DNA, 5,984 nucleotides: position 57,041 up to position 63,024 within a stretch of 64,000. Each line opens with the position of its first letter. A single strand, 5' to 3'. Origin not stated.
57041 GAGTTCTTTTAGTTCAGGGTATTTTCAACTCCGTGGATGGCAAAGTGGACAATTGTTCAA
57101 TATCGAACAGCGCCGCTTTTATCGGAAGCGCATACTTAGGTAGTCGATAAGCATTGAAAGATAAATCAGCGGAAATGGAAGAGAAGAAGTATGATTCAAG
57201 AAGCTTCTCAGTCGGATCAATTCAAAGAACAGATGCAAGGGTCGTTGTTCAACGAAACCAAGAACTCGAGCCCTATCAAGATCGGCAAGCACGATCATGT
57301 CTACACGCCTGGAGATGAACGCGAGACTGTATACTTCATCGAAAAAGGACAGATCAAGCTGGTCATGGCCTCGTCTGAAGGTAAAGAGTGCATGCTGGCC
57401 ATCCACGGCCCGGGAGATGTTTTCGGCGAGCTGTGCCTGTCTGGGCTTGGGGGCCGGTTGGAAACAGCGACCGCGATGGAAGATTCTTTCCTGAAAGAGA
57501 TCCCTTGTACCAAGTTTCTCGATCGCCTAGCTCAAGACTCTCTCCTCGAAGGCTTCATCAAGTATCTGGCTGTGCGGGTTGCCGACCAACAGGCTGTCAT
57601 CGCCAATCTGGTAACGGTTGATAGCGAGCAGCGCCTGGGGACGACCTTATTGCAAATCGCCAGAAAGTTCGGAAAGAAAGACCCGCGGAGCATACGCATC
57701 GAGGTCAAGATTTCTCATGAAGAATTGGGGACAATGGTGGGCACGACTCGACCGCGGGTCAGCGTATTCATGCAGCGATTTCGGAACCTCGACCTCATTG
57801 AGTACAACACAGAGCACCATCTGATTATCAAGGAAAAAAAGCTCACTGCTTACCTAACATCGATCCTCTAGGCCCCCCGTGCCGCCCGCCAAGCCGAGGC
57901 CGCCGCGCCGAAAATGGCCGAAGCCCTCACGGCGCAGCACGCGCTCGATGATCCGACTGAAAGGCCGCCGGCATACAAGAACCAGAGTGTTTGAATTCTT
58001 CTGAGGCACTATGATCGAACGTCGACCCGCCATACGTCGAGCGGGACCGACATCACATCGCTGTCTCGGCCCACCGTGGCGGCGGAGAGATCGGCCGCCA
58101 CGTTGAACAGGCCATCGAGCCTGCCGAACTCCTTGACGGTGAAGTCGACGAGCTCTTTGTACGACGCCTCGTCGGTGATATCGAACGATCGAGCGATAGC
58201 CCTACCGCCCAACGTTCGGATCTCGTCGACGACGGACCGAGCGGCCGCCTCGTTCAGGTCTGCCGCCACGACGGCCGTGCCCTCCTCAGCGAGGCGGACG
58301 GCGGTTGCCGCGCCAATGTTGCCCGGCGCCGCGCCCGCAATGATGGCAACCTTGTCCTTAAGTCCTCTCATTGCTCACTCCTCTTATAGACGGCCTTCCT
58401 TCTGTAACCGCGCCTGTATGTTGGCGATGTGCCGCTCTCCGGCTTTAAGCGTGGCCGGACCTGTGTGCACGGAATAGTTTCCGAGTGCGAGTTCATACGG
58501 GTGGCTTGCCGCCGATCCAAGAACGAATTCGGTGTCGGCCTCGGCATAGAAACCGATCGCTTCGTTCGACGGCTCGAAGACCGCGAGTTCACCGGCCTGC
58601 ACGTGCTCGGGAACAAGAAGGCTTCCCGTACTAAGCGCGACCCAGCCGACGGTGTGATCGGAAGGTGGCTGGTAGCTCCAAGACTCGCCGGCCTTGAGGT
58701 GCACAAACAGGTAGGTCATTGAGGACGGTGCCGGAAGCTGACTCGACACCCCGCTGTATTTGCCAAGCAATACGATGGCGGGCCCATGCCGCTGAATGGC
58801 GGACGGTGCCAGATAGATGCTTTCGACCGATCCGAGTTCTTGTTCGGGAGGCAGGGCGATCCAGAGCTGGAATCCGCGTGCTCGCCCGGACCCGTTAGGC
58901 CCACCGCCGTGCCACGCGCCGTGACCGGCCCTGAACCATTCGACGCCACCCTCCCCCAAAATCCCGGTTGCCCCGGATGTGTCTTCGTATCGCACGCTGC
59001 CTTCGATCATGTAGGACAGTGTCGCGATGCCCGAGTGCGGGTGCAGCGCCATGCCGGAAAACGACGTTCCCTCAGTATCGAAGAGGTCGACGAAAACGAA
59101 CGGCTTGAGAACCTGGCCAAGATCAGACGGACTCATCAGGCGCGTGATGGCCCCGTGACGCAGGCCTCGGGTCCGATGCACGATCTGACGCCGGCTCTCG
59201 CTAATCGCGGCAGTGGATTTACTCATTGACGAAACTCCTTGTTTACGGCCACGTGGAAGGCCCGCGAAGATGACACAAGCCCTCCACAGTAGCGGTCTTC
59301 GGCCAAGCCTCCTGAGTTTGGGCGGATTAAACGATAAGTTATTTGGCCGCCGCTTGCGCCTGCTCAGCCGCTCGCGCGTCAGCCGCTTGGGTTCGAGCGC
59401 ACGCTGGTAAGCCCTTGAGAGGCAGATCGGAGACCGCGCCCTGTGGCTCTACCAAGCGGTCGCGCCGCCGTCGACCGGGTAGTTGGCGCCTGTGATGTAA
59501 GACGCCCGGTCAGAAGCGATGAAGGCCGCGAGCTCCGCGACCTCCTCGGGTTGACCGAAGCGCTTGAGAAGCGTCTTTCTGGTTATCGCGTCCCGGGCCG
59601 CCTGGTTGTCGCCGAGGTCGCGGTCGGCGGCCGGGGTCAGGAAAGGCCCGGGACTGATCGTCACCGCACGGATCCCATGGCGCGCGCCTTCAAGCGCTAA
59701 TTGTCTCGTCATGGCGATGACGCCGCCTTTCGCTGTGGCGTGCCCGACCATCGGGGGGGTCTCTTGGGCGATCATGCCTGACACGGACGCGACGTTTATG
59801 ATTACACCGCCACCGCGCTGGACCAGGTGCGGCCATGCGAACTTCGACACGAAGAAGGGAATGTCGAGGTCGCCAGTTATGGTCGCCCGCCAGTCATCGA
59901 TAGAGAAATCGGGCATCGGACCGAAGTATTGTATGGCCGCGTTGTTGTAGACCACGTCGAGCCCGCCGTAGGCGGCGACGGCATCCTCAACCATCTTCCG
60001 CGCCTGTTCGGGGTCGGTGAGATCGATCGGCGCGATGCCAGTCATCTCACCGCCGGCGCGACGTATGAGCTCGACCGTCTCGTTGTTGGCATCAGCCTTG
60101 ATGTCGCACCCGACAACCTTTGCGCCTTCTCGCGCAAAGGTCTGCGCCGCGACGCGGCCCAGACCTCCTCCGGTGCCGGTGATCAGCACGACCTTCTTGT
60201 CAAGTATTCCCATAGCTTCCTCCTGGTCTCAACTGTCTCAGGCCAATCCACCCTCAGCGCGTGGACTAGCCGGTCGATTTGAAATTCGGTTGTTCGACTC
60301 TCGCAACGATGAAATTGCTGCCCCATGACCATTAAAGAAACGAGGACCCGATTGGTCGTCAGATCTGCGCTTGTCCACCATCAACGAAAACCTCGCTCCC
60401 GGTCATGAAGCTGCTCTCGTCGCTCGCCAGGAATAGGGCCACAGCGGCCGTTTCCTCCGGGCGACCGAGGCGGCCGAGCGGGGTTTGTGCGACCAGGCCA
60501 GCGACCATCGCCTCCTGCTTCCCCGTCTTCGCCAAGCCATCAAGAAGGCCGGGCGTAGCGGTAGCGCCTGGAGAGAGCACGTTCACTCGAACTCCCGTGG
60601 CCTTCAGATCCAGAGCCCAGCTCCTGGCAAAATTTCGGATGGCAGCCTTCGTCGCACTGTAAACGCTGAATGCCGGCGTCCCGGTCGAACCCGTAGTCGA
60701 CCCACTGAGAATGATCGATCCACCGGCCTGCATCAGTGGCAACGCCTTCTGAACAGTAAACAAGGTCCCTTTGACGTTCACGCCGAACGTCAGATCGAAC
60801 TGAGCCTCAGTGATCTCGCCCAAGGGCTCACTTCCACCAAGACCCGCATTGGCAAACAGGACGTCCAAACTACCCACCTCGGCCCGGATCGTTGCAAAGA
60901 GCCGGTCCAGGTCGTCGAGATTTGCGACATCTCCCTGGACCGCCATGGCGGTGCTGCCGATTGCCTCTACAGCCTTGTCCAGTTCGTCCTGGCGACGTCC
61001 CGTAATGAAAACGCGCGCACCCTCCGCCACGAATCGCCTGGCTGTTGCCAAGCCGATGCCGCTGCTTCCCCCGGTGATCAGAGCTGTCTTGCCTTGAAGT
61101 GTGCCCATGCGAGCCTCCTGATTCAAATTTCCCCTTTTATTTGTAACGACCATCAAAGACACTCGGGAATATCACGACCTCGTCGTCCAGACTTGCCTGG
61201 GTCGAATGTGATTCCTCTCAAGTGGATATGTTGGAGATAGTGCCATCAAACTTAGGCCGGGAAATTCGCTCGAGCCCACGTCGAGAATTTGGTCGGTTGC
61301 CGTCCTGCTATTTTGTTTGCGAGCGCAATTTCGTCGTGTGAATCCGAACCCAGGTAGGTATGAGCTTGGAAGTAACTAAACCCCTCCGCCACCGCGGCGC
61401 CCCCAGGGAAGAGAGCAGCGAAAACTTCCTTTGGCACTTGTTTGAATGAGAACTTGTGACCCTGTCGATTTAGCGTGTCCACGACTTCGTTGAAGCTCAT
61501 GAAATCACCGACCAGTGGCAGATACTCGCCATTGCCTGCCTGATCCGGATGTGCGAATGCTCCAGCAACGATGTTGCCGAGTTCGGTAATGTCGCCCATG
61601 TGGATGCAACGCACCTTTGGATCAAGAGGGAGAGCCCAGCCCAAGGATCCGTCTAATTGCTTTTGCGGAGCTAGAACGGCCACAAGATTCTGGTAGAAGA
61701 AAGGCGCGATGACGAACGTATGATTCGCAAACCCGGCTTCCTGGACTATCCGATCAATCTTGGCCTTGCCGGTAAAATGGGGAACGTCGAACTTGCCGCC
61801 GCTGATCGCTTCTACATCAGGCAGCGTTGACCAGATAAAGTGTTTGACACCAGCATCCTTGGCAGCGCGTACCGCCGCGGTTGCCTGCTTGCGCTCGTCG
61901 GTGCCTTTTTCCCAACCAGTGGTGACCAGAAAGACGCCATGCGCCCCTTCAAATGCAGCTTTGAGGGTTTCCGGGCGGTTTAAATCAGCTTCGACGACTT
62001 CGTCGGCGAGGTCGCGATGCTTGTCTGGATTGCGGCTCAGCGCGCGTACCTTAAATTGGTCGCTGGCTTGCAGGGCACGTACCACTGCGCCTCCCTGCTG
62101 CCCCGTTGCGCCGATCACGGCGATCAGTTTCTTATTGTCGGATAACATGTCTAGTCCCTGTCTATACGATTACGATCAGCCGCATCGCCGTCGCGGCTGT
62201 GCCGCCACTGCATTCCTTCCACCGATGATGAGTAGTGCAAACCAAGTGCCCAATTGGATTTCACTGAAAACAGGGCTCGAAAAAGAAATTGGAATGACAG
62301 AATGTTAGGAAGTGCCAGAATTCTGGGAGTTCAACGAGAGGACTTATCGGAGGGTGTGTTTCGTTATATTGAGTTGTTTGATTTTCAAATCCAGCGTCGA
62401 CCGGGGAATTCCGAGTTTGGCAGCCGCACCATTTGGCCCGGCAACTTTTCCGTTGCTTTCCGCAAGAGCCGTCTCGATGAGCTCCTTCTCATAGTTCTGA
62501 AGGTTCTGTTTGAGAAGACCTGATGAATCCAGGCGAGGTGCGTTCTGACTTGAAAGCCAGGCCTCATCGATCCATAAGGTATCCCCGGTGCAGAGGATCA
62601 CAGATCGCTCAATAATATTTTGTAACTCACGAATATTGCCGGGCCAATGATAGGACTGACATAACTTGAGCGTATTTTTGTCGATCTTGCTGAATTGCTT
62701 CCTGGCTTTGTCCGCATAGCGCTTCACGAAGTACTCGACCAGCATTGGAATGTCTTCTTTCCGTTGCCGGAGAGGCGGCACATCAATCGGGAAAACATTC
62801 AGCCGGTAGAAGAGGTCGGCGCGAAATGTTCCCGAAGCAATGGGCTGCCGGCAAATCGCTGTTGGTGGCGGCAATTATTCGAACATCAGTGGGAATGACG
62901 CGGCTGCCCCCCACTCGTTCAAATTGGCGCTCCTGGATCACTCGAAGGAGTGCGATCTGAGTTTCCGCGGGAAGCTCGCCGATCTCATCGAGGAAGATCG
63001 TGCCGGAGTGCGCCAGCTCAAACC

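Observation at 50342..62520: About 350-bp direct repeats bracketing an 11.8-kb block rich in pseudogenes and stress/regulatory genes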

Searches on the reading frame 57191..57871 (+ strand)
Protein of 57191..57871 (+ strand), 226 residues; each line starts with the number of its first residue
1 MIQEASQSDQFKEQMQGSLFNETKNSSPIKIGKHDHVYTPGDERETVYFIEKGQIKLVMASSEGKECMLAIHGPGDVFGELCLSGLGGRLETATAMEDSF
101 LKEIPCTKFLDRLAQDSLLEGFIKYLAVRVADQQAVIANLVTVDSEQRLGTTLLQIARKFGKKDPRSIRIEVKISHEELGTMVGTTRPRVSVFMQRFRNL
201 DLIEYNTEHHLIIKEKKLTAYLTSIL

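Call 7: search_protein_families(library=pfam, proteins=[window:57191-57871:+], max_evalue=0.01)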
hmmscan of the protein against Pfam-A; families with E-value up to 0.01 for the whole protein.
window:57191-57871:+ (226 aa): 2 families
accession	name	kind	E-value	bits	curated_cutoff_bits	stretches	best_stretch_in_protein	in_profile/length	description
PF00027.35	cNMP_binding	-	3.1e-15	56.4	27.5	1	30-115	3-88/89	Cyclic nucleotide-binding domain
PF13545.12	HTH_Crp_2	-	1e-11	45.1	27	1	147-218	1-67/70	Crp-like helix-turn-helix domain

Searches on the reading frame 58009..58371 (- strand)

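Call 8: search_protein_families(library=pfam, proteins=[window:58009-58371:-], max_evalue=0.01)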
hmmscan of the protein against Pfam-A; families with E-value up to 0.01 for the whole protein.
window:58009-58371:- (120 aa): 3 families
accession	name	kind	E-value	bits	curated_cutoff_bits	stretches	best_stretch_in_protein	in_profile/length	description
PF00106.31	adh_short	-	4.5e-18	65.9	26.6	1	7-94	1-87/195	short chain dehydrogenase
PF13561.12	adh_short_C2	-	2.5e-15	57.2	27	1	13-97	1-84/236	Enoyl-(Acyl carrier protein) reductase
PF08659.16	KR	-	2.4e-05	24.8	22.6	1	10-100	4-97/180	KR domain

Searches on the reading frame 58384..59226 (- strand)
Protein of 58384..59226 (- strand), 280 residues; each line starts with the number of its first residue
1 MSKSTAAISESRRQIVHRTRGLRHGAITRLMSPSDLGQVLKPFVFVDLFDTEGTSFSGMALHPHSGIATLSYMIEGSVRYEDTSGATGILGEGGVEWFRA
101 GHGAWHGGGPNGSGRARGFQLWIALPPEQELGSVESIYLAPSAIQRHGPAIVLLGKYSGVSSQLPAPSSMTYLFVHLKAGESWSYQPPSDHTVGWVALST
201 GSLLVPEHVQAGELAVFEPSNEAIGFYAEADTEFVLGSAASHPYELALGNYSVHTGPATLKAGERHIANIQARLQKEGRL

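Call 8: search_protein_families(library=pfam, proteins=[window:58384-59226:-], max_evalue=0.01)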
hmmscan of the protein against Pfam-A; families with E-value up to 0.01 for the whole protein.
window:58384-59226:- (280 aa): 1 family
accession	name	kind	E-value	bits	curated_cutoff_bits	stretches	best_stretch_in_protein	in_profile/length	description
PF02678.22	Pirin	-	3.3e-20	72.6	26.1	1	35-123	12-108/108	Pirin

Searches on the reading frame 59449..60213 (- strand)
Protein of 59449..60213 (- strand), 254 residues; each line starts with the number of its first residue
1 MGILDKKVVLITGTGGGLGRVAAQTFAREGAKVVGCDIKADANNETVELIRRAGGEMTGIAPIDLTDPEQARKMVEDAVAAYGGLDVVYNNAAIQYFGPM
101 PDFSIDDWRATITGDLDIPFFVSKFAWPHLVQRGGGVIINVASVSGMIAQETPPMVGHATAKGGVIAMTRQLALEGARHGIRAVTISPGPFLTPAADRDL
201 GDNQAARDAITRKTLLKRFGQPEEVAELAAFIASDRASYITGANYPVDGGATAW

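Call 8: search_protein_families(library=pfam, proteins=[window:59449-60213:-], max_evalue=0.01)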
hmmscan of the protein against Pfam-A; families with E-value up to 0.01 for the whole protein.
window:59449-60213:- (254 aa): 5 families
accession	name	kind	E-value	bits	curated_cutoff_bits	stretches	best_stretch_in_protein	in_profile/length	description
PF13561.12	adh_short_C2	-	6.2e-55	186.8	27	1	16-252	6-236/236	Enoyl-(Acyl carrier protein) reductase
PF00106.31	adh_short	-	2.5e-43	148.3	26.6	1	7-197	1-188/195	short chain dehydrogenase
PF08659.16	KR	-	1.3e-06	28.9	22.6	1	9-112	3-109/180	KR domain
PF01370.27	Epimerase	-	6e-05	23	20.9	1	9-95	1-75/240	NAD dependent epimerase/dehydratase family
PF04321.23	RmlD_sub_bind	-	0.0011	18.6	27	1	9-93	3-60/287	RmlD substrate binding domain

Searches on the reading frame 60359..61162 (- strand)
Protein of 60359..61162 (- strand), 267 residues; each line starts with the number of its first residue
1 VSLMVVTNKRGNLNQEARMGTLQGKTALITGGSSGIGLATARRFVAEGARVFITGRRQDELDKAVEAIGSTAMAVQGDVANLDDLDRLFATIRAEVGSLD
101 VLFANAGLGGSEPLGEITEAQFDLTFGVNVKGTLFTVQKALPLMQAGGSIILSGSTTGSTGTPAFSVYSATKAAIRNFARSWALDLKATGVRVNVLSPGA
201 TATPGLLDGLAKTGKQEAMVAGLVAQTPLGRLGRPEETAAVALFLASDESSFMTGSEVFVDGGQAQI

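Call 8: search_protein_families(library=pfam, proteins=[window:60359-61162:-], max_evalue=0.01)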
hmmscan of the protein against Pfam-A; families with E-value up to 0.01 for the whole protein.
window:60359-61162:- (267 aa): 5 families
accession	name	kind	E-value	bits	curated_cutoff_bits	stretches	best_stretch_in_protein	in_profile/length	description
PF13561.12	adh_short_C2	-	8.5e-62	209.2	27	1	34-263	6-234/236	Enoyl-(Acyl carrier protein) reductase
PF00106.31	adh_short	-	1.5e-52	178.4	26.6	1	25-204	1-185/195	short chain dehydrogenase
PF08659.16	KR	-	5.8e-17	62.6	22.6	1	26-193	2-175/180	KR domain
PF23441.1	SDR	-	6.7e-13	49.1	27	1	22-263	5-254/258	SDR-like rossmann domain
PF01370.27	Epimerase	-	3.7e-05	23.7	20.9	1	27-94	1-65/240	NAD dependent epimerase/dehydratase family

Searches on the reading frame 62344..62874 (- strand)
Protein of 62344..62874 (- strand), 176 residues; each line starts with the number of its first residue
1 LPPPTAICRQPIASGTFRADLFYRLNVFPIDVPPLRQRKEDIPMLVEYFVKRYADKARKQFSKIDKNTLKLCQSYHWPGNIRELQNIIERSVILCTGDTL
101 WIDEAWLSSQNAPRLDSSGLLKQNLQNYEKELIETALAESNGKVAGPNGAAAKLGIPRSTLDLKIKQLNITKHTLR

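Call 8: search_protein_families(library=pfam, proteins=[window:62344-62874:-], max_evalue=0.01)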
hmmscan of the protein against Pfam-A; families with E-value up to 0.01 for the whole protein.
window:62344-62874:- (176 aa): 3 families
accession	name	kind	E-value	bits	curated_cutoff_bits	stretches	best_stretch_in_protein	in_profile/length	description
PF25601.1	AAA_lid_14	-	7e-24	83.9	27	1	36-103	1-68/87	AAA+ ATPase lid domain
PF02954.25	HTH_8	-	2.6e-07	30.7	22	1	128-167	5-41/42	Bacterial regulatory protein, Fis family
PF00158.32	Sigma54_activat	-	0.0062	16.7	20.2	0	10-30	147-167/168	Sigma-54 interaction domain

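Call 12: find_related_loci(query=window:62344-62874:-, collection=genome_contigs, flank=10000)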
Query window:62344-62874:- (176 aa) in genome_contigs; peptide patterns used: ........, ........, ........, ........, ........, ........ (x = any residue, [..] = any of these).
242 stretches matched a pattern; 88 encode a relative of the query (tblastn E <= 1e-3); the best 80 are kept; 80 distinct loci.
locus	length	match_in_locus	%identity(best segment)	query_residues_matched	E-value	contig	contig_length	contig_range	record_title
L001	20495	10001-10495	91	12-176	8e-101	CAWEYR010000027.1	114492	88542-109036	MAG: uncultured Acidobacteriota bacterium isolate MFD00962.bin.2.203 genome assembly, contig: contig_51764, whole genome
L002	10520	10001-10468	95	12-168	1e-98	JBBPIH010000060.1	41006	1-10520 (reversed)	MAG: Acidobacteriota bacterium isolate BPF2-12-14_bin_2 NODE_62_length_41006_cov_28.653049, whole genome shotgun sequenc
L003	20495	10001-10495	86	12-176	1e-93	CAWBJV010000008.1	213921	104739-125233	MAG: uncultured Acidobacteriaceae bacterium isolate MFD03346.bin.1.68 genome assembly, contig: contig_29691, whole genom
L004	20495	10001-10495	84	12-176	4e-91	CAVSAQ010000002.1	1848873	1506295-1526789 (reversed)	MAG: uncultured Acidobacteriota bacterium isolate MFD05747.bin.1.115 genome assembly, contig: contig_2153, whole genome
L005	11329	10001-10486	78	12-173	2e-83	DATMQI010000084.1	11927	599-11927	MAG TPA_asm: Terriglobales bacterium isolate SMAG_U12924 k141_1812677, whole genome shotgun sequence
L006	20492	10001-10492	77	12-176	2e-83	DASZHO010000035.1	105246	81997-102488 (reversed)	MAG TPA_asm: Vicinamibacterales bacterium isolate SMAG_U6578 k141_920982, whole genome shotgun sequence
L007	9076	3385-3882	75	9-173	1e-82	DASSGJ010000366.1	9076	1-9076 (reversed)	MAG TPA_asm: Candidatus Acidoferrum sp. isolate SMAG_U1030 k141_13750, whole genome shotgun sequence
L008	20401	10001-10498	76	9-173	5e-82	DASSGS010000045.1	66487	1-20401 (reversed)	MAG TPA_asm: Candidatus Acidoferrum sp. isolate SMAG_U1039 k141_538619, whole genome shotgun sequence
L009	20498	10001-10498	74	9-173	6e-82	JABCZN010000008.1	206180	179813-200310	MAG: Acidobacteria bacterium isolate Inc-BW-C-12-M_MAG69 Ga0210394_10000104, whole genome shotgun sequence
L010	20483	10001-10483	75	12-173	4e-80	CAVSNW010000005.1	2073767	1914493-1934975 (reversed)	MAG: uncultured Acidobacteriota bacterium isolate MFD03346.bin.1.1 genome assembly, contig: contig_9327, whole genome sh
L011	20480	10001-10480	69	12-170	7e-65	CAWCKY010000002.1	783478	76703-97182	MAG: uncultured Acidobacteriota bacterium isolate MFD03602.bin.2.40 genome assembly, contig: contig_10495, whole genome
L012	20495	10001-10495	59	12-176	3e-64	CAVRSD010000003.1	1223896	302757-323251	MAG: Terriglobia bacterium isolate MFD04540.bin.1.72 genome assembly, contig: contig_11677, whole genome shotgun sequenc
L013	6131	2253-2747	58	12-176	2e-64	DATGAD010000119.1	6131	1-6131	MAG TPA_asm: Alloacidobacterium sp. isolate SMAG_U9586 k141_1518996, whole genome shotgun sequence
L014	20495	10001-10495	59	12-176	3e-63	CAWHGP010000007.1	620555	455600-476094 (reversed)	MAG: uncultured Acidobacteriota bacterium isolate MFD00731.bin.2.187 genome assembly, contig: contig_65289, whole genome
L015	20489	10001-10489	65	12-176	7e-61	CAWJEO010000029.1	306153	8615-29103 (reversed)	MAG: uncultured Acidobacteriota bacterium isolate MFD04850.bin.2.120 genome assembly, contig: contig_61092, whole genome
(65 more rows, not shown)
